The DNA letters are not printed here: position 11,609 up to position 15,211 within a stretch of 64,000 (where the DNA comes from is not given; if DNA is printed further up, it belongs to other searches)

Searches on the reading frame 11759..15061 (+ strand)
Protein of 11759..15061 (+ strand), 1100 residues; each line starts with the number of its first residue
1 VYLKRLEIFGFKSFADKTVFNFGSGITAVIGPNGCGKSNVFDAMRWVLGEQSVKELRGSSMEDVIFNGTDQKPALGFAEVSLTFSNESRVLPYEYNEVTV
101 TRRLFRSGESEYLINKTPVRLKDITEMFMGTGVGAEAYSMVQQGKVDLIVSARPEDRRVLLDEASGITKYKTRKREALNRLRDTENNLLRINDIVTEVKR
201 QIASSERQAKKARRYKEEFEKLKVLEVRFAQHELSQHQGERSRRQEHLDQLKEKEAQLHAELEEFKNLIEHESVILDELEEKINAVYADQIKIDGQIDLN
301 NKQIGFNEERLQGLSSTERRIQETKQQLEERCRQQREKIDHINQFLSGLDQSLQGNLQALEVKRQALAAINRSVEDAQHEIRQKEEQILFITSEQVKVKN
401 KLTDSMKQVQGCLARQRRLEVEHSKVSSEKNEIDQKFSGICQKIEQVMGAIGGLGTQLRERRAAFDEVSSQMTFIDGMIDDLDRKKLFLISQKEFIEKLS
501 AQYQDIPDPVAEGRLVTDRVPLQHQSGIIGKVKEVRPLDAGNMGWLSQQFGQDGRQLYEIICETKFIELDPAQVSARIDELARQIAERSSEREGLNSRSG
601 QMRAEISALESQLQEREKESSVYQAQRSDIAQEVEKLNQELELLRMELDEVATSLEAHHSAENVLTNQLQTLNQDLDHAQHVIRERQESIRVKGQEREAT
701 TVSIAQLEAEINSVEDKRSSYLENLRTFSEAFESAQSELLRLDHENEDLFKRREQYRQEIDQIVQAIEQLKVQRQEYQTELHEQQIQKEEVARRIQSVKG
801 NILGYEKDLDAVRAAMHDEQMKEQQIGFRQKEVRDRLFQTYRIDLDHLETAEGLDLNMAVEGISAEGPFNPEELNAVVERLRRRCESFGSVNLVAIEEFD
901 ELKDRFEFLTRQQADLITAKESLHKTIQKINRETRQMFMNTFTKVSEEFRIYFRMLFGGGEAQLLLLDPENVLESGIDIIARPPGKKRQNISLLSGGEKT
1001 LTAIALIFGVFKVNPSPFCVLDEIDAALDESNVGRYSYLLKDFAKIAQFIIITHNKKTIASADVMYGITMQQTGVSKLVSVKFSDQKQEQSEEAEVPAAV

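Call 5: search_protein_families(library=ncbifam, proteins=[window:11759-15061:+], max_evalue=0.01)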
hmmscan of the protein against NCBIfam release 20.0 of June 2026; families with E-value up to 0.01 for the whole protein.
window:11759-15061:+ (1100 aa): 23 families
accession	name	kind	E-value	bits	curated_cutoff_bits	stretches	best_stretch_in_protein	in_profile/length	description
TIGR02168.1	SMC_prok_B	equivalog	1.7e-263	877.3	567.35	2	2-512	1-512/1181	chromosome segregation protein SMC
TIGR02169.1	SMC_prok_A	equivalog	5.6e-141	471.4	729.4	2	568-1083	667-1165/1165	chromosome segregation protein SMC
NF045487.1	ASRP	equivalog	1.5e-29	103.1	300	3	16-498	6-471/593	archaea-specific SMC-related protein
NF002572.0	PRK02224.1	equivalog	2.1e-27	95.8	1087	3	1-445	1-443/888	DNA double-strand break repair ATPase Rad50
NF041035.1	Rad50_Halo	equivalog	3.1e-23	82.1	1000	2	1-445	1-443/883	DNA double-strand break repair ATPase Rad50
NF002244.0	PRK01156.1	equivalog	2.3e-22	78.9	847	3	989-1078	797-891/895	DNA double-strand break repair ATPase Rad50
NF003034.1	PRK03918.1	equivalog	3e-19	68.5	700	2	1-452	1-429/878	DNA double-strand break repair ATPase Rad50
NF045780.1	TrlF_fam_ATP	equivalog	3e-14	52.7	350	1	10-466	297-762/944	TrlF family AAA-like ATPase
NF041034.1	Rad50_Sulf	equivalog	1.1e-12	46.7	1000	2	1-89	1-78/872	DNA double-strand break repair ATPase Rad50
TIGR04523.1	Mplasa_alph_rch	subfamily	2.4e-12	45.6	270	2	573-817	332-578/745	helix-rich protein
NF053563.1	Rkd4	equivalog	3.3e-12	45.4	860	2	3-126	3-115/747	arcadin-4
TIGR00634.1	recN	equivalog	1.2e-10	41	407.85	1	4-389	3-370/563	DNA repair protein RecN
TIGR00972.1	3a0107s01c2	equivalog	2.9e-06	26.8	343.2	0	25-49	28-52/248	phosphate ABC transporter ATP-binding protein PstB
NF010171.0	PRK13652.1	equivalog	3.1e-05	23.2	476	0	993-1067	137-210/277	cobalt transporter ATP-binding subunit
TIGR01166.1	cbiO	subfamily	3.6e-05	23.3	211.8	0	987-1054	121-185/190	cobalt ABC transporter, ATP-binding protein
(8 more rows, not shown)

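Call 6: search_protein_families(library=pfam, proteins=[window:11759-15061:+], max_evalue=0.01)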
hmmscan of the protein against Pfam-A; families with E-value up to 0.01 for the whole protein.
window:11759-15061:+ (1100 aa): 4 families
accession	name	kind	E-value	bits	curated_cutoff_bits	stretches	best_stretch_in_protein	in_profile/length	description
PF02463.25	SMC_N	-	2.1e-73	246.8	40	1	2-1076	1-219/220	RecF/RecN/SMC N terminal domain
PF13304.12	AAA_21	-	3.2e-10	41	27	1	26-94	1-75/304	AAA domain, putative AbiEii toxin, Type IV TA system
PF13476.12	AAA_23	-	1.6e-06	29.4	27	0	5-329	1-201/201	AAA domain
PF13555.12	AAA_29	-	9.1e-06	25.8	27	1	3-48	1-46/61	P-loop containing region of AAA domain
